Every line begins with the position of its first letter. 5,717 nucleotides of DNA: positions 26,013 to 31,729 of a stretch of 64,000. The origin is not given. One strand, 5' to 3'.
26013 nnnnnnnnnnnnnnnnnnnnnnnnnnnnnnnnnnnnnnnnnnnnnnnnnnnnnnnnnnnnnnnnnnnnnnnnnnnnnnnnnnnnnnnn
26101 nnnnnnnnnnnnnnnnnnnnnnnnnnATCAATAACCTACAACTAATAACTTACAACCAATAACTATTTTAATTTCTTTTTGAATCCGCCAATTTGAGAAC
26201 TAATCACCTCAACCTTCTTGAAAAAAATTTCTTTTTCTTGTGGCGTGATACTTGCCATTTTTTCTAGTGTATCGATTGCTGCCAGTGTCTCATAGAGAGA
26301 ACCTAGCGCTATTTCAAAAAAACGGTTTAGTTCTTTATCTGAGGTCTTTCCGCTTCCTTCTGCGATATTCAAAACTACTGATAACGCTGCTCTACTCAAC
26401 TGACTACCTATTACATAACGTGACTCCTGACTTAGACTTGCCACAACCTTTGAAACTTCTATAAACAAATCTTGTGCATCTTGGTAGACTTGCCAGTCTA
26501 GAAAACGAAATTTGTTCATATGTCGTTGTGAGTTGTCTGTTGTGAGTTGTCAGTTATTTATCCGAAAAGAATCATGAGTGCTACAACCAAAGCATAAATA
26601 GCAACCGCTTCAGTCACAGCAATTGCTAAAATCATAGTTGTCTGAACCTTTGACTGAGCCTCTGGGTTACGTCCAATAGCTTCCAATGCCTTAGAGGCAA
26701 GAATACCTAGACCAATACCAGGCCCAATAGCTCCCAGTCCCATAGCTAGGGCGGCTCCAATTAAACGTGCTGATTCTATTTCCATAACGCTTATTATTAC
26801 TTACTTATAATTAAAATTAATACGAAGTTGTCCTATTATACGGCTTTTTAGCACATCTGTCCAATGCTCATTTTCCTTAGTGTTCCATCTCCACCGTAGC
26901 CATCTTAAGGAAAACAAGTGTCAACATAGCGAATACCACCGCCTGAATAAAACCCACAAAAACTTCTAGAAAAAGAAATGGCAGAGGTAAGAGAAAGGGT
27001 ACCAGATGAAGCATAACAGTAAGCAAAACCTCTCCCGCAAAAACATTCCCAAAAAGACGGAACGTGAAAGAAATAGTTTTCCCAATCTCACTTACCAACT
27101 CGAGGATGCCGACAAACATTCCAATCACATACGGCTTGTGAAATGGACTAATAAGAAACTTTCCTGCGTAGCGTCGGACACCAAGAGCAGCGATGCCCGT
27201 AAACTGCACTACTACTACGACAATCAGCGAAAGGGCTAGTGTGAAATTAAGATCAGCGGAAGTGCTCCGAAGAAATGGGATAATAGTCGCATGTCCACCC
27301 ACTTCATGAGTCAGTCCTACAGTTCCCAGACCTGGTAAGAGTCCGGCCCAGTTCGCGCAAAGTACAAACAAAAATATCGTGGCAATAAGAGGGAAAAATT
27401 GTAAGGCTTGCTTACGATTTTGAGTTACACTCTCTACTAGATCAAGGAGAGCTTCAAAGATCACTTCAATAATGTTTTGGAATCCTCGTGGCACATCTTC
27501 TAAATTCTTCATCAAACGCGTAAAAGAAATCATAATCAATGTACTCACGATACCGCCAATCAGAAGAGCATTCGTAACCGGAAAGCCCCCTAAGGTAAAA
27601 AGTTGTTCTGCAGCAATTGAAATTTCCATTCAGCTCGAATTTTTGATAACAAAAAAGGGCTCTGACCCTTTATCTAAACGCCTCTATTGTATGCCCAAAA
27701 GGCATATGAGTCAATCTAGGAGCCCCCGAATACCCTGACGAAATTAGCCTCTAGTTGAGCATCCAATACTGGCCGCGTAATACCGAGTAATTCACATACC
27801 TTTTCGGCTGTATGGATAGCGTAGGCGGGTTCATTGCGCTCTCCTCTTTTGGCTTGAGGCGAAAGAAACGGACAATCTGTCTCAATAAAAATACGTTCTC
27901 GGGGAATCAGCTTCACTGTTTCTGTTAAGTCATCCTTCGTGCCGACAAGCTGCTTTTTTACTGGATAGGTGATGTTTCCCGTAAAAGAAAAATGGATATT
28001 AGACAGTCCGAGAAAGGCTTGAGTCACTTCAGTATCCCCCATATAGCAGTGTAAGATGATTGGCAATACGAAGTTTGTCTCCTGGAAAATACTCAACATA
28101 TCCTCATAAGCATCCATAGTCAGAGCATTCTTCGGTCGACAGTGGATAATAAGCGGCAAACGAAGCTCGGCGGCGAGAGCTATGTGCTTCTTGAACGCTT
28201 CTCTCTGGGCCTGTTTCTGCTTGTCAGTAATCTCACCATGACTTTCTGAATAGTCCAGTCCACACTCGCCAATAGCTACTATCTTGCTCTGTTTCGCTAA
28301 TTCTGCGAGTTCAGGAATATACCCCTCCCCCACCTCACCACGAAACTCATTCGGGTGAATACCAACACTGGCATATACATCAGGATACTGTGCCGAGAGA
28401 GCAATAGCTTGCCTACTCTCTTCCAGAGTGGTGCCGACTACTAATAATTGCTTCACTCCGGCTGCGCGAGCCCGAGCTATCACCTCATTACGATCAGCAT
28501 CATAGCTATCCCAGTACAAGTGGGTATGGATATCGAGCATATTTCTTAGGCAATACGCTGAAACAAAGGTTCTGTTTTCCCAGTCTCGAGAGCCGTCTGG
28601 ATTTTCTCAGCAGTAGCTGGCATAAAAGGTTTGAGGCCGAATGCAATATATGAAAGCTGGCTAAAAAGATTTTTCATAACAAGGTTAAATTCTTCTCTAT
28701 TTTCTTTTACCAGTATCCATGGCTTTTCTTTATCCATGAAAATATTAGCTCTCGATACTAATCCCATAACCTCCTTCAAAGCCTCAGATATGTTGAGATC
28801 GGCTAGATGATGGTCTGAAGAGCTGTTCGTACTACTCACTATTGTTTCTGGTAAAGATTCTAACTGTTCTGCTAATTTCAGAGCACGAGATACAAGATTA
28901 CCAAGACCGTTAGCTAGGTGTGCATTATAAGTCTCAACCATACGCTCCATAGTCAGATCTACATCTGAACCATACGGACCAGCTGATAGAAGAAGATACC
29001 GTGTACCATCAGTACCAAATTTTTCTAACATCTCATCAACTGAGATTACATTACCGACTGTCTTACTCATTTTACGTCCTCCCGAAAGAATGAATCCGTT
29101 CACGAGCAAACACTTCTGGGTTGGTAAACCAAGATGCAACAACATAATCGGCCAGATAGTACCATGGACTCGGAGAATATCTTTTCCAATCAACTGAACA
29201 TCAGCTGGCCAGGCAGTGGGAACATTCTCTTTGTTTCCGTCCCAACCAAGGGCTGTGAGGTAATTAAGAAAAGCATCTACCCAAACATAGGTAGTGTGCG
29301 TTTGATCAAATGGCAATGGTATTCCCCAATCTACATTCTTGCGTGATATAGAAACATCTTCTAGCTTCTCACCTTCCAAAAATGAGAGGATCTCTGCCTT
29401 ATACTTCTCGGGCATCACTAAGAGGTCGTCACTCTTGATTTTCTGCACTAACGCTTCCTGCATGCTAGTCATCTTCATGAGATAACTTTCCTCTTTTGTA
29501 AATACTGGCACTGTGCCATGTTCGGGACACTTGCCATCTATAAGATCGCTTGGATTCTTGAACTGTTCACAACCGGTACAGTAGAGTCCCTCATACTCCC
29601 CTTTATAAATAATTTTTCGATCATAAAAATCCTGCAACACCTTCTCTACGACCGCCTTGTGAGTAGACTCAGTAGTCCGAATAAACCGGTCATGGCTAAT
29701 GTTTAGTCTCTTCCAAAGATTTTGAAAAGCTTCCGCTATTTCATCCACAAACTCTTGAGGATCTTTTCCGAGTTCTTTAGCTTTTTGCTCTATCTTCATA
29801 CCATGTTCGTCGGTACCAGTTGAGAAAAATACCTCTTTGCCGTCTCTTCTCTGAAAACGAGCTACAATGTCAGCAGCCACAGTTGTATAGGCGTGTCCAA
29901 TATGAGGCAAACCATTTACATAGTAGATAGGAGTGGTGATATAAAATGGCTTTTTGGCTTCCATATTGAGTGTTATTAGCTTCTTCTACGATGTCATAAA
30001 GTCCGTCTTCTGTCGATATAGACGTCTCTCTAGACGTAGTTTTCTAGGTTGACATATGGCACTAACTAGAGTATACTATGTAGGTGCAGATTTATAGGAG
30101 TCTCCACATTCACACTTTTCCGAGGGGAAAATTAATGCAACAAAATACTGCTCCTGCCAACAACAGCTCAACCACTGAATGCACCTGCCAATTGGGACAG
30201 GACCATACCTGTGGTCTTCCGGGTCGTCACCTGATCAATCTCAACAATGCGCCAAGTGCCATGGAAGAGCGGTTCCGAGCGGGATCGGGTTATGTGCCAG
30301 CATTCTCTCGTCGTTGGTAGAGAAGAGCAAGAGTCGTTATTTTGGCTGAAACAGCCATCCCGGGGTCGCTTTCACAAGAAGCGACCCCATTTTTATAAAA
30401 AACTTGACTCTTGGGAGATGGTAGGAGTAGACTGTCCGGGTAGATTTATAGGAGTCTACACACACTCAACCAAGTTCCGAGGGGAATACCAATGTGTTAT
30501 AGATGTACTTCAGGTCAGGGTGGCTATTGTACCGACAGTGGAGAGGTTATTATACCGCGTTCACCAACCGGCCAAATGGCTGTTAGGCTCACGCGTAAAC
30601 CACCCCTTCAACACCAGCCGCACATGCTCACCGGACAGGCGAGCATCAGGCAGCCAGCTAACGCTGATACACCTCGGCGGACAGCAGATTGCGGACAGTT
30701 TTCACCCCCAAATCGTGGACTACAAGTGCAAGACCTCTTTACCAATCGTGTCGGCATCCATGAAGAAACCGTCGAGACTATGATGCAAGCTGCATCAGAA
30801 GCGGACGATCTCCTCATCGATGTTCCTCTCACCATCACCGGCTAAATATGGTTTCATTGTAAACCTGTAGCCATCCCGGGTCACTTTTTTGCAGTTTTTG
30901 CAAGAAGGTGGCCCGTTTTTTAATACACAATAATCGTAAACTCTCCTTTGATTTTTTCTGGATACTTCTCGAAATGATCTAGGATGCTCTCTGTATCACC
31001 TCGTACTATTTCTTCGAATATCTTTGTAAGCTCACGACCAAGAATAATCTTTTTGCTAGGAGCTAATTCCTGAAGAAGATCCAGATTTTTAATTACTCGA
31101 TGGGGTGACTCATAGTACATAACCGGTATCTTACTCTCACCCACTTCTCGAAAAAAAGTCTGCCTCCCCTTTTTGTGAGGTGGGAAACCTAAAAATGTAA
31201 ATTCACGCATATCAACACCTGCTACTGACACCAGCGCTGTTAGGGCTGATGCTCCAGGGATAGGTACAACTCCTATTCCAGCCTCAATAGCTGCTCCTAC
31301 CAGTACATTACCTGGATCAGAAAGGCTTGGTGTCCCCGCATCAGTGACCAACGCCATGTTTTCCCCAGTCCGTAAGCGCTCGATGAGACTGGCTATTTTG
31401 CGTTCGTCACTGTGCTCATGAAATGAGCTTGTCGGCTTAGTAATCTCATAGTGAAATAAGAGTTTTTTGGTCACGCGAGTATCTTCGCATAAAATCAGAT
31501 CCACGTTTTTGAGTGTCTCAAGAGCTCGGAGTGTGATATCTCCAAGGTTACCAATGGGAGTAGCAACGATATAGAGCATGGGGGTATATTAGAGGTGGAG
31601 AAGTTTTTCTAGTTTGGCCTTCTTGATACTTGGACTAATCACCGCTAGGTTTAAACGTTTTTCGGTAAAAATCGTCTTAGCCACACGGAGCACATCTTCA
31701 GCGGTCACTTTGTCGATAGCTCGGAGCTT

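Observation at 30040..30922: High-GC island with two tandem cassettes of promoter, conserved leader, small Cys-rich ORF and terminator, between metG and rsmI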

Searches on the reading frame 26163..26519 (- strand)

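Call 67: search_protein_families(library=pfam, proteins=[window:26163-26519:-], max_evalue=0.00001)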
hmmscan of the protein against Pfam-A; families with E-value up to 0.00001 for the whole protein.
window:26163-26519:- (118 aa): 1 family
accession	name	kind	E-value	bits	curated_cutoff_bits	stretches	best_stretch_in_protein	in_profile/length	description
PF05635.17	23S_rRNA_IVP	-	8.4e-25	87.5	33.8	1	8-111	2-105/106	23S rRNA-intervening sequence protein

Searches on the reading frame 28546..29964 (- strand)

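Call 19: search_protein_families(library=pfam, proteins=[P0001, P0002], max_evalue=10)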
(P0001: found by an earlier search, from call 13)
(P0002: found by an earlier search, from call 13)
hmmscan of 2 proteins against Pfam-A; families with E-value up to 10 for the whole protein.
P0001 (61 aa): 0 families

P0002 (117 aa): 0 families

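Call 70: search_protein_families(library=ncbifam, proteins=[P0001, P0002, P0015, P0016], max_evalue=1)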
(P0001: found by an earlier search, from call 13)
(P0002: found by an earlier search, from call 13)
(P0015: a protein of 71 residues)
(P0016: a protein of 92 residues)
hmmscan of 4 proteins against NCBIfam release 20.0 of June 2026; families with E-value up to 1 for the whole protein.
P0001 (61 aa): 0 families

P0002 (117 aa): 2 families
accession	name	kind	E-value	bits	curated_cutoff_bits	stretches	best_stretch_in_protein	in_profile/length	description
NF002642.0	PRK02315.1-3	equivalog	0.081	12.5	383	1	74-115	22-62/239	adaptor protein MecA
NF002641.0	PRK02315.1-1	equivalog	0.23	10.9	411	1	74-115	22-62/227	adaptor protein MecA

P0015 (71 aa): 0 families

P0016 (92 aa): 0 families

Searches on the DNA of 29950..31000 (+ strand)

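Call 4: search_rna_families(source=window, start=29950, end=31000, threshold=evalue, max_evalue=10, show_alignments=3)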
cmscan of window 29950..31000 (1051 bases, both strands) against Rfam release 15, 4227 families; matches with E-value up to 10: 3.
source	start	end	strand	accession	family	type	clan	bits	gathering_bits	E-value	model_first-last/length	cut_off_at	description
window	30080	30157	-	RF00721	MIR475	Gene; miRNA;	-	17.3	70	4.7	24-105/128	no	MIR475 microRNA precursor family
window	30793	30842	-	RF01275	sR22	Gene; snRNA; snoRNA; CD-box;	-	16.6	40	1.9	1-58/58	no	Small nucleolar RNA sR22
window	30755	30822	-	RF00687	mir-136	Gene; miRNA;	-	16.2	64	6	1-82/82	no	mir-136 microRNA precursor family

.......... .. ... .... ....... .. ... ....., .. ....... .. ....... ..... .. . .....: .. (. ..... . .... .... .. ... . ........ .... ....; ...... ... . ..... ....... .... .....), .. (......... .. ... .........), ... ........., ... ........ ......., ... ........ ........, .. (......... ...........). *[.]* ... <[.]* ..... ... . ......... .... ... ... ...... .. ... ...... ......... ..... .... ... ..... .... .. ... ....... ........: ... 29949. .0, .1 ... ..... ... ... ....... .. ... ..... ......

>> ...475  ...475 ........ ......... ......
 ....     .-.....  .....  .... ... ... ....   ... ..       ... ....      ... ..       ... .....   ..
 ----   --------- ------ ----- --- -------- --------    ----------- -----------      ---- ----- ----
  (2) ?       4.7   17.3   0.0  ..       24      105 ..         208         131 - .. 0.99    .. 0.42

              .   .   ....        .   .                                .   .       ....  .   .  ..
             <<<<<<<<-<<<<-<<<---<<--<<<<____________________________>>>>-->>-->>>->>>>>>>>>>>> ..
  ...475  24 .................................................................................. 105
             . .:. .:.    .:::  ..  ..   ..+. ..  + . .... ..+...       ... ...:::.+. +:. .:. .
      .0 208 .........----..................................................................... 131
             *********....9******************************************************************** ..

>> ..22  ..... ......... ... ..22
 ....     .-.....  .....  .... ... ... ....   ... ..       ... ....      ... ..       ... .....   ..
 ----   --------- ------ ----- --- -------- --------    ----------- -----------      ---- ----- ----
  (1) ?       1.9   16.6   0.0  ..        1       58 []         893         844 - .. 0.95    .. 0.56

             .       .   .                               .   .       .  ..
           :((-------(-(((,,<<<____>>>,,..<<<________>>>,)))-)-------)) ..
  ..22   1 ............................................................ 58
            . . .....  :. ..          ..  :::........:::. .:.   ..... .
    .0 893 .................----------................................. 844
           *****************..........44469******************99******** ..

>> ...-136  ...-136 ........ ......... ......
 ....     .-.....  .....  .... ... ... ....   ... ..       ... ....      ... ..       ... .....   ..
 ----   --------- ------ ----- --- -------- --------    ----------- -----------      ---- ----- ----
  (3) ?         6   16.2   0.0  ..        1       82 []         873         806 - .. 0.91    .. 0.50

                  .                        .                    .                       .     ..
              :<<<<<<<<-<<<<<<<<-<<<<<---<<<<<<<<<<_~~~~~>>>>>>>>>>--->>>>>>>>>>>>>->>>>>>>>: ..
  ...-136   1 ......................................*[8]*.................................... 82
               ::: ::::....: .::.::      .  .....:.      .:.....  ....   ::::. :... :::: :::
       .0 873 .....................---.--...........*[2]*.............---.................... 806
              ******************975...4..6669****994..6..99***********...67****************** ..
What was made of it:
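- On Any Rfam RNA family (riboswitch, sRNA, rRNA fragment and so on): At E<=10 only three chance-level miRNA/snoRNA hits appeared, all on the opposite strand (call 4).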

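Call 78: search_dna_similar(query=window:30040-30922:+, collection=phages, mode=distant, max_evalue=0.001)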
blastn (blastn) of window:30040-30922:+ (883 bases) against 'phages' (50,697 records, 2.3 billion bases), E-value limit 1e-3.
No match.

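Call 79: search_dna_similar(query=window:30040-30922:+, collection=plasmids, mode=distant, max_evalue=0.001)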
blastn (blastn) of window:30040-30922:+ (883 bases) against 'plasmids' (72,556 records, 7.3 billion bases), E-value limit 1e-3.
No match.

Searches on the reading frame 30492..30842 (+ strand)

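Call 19: search_protein_families(library=pfam, proteins=[P0001, P0002], max_evalue=10)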
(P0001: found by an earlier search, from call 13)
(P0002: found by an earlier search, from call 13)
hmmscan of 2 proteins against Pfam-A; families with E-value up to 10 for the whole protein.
P0001 (61 aa): 0 families

P0002 (117 aa): 0 families

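Call 70: search_protein_families(library=ncbifam, proteins=[P0001, P0002, P0015, P0016], max_evalue=1)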
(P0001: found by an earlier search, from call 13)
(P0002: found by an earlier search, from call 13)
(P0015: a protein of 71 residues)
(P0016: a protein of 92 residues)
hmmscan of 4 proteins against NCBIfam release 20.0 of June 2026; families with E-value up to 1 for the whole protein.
P0001 (61 aa): 0 families

P0002 (117 aa): 2 families
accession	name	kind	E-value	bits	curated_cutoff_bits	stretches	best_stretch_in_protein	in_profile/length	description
NF002642.0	PRK02315.1-3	equivalog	0.081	12.5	383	1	74-115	22-62/239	adaptor protein MecA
NF002641.0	PRK02315.1-1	equivalog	0.23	10.9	411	1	74-115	22-62/227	adaptor protein MecA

P0015 (71 aa): 0 families

P0016 (92 aa): 0 families

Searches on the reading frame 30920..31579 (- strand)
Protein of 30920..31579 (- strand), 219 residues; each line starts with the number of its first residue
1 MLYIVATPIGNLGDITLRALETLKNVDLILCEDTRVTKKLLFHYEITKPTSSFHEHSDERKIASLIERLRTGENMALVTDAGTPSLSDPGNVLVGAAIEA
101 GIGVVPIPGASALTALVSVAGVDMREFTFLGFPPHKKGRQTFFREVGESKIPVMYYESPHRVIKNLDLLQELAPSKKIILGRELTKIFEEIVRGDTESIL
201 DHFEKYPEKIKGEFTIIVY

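Call 13: list_cluster_members(proteins=[window:30135-30317:+, window:30492-30842:+, window:30920-31579:-, window:28546-29964:-])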
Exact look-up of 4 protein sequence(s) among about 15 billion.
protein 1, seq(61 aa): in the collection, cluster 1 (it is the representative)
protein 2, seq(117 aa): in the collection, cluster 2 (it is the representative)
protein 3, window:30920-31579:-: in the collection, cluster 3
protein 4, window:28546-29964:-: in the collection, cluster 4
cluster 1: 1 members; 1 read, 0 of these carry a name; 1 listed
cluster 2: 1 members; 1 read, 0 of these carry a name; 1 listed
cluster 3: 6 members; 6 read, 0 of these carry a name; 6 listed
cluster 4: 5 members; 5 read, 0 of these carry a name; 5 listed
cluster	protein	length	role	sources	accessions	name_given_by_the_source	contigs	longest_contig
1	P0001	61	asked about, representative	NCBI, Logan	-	-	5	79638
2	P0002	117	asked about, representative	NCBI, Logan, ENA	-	-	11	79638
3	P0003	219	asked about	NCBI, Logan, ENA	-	-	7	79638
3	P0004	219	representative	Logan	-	-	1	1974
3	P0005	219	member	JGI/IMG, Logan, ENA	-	-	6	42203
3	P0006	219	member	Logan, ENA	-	-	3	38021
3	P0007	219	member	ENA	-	-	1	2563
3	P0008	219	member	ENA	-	-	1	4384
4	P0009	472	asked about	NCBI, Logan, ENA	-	-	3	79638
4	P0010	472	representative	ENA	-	-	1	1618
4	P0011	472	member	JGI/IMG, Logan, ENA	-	-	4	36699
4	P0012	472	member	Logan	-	-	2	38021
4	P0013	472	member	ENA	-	-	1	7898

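Call 19: search_protein_families(library=pfam, proteins=[P0001, P0002], max_evalue=10)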
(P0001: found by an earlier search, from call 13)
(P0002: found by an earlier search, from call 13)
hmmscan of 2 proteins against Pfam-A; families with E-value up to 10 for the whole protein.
P0001 (61 aa): 0 families

P0002 (117 aa): 0 families

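Call 22: find_related_loci(query=window:30920-31579:-, collection=genome_contigs, flank=5000)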
Query window:30920-31579:- (219 aa) in genome_contigs; peptide patterns used: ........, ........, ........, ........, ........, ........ (x = any residue, [..] = any of these).
195 stretches matched a pattern; 107 encode a relative of the query (tblastn E <= 1e-3); the best 80 are kept; 80 distinct loci.
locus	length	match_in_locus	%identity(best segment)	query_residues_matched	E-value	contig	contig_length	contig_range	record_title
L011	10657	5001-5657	85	1-219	4e-122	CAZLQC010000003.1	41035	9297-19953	MAG TPA_asm: uncultured Bdellovibrionales bacterium isolate SRP286056_co1_457 genome assembly, contig: NODE_966_length_4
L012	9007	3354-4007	86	2-219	2e-121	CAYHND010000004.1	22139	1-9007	MAG TPA_asm: uncultured Bdellovibrionales bacterium isolate ERP119705_co13_526 genome assembly, contig: NODE_2905_length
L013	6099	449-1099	73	2-219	4e-107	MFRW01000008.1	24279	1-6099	MAG: Candidatus Moranbacteria bacterium RIFCSPHIGHO2_01_FULL_55_24 rifcsphigho2_01_scaffold_6058, whole genome shotgun s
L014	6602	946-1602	71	1-219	4e-104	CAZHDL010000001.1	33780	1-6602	MAG TPA_asm: uncultured Bdellovibrionales bacterium isolate SRP219642_co10_72 genome assembly, contig: NODE_1035_length_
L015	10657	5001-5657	70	1-219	3e-102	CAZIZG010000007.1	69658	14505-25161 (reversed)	MAG TPA_asm: uncultured Bdellovibrionales bacterium isolate SRP135725_co1_205 genome assembly, contig: NODE_268_length_6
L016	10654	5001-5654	71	2-219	2e-100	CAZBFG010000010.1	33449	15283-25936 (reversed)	MAG TPA_asm: uncultured Bdellovibrionales bacterium isolate ERP113451_co1_34 genome assembly, contig: NODE_1446_length_3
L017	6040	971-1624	70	2-219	3e-100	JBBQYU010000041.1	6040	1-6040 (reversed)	MAG: Candidatus Moraniibacteriota bacterium isolate Co_metawrap_2179 Cmw_2179_k141_28907395_length_6040_cov_8.0000, whol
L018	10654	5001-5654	68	2-219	6e-100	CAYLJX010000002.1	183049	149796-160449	MAG TPA_asm: uncultured Bdellovibrionales bacterium isolate SRP342105_co1_463 genome assembly, contig: NODE_80_length_18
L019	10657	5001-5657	69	1-219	7e-100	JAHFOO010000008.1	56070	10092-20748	MAG: Candidatus Moraniibacteriota bacterium isolate nzgw505 NODE_445_length_56071_cov_4.736122, whole genome shotgun seq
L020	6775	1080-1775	64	1-219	2e-97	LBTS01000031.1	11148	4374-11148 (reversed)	MAG: Candidatus Moranbacteria bacterium GW2011_GWC2_37_8 US63_C0031, whole genome shotgun sequence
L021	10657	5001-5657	66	1-219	7e-97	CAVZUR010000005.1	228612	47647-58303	MAG: Candidatus Moranbacteria bacterium isolate MFD04651.bin.1.47 genome assembly, contig: contig_4893, whole genome sho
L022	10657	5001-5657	69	1-219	6e-97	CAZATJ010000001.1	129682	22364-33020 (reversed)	MAG TPA_asm: uncultured Bdellovibrionales bacterium isolate ERP113451_co3_238 genome assembly, contig: NODE_32_length_12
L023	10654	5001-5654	66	2-219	6e-96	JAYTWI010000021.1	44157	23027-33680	MAG: Candidatus Moraniibacteriota bacterium isolate GFS_5782 GFS_5782_20, whole genome shotgun sequence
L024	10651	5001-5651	68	1-218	7e-91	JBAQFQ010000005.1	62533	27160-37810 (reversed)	MAG: Candidatus Moraniibacteriota bacterium isolate MFD12003_ilm_asm_bin19 k127_87210, whole genome shotgun sequence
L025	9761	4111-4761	66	1-218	2e-90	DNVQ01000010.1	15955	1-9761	MAG TPA_asm: Candidatus Moraniibacteriota bacterium isolate UBA12141 contig_7637, whole genome shotgun sequence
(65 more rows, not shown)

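Call 70: search_protein_families(library=ncbifam, proteins=[P0001, P0002, P0015, P0016], max_evalue=1)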
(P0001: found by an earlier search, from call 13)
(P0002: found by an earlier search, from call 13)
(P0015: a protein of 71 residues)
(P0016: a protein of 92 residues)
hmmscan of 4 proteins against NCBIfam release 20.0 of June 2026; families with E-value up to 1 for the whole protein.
P0001 (61 aa): 0 families

P0002 (117 aa): 2 families
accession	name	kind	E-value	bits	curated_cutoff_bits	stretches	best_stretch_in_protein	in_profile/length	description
NF002642.0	PRK02315.1-3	equivalog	0.081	12.5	383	1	74-115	22-62/239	adaptor protein MecA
NF002641.0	PRK02315.1-1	equivalog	0.23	10.9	411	1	74-115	22-62/227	adaptor protein MecA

P0015 (71 aa): 0 families

P0016 (92 aa): 0 families
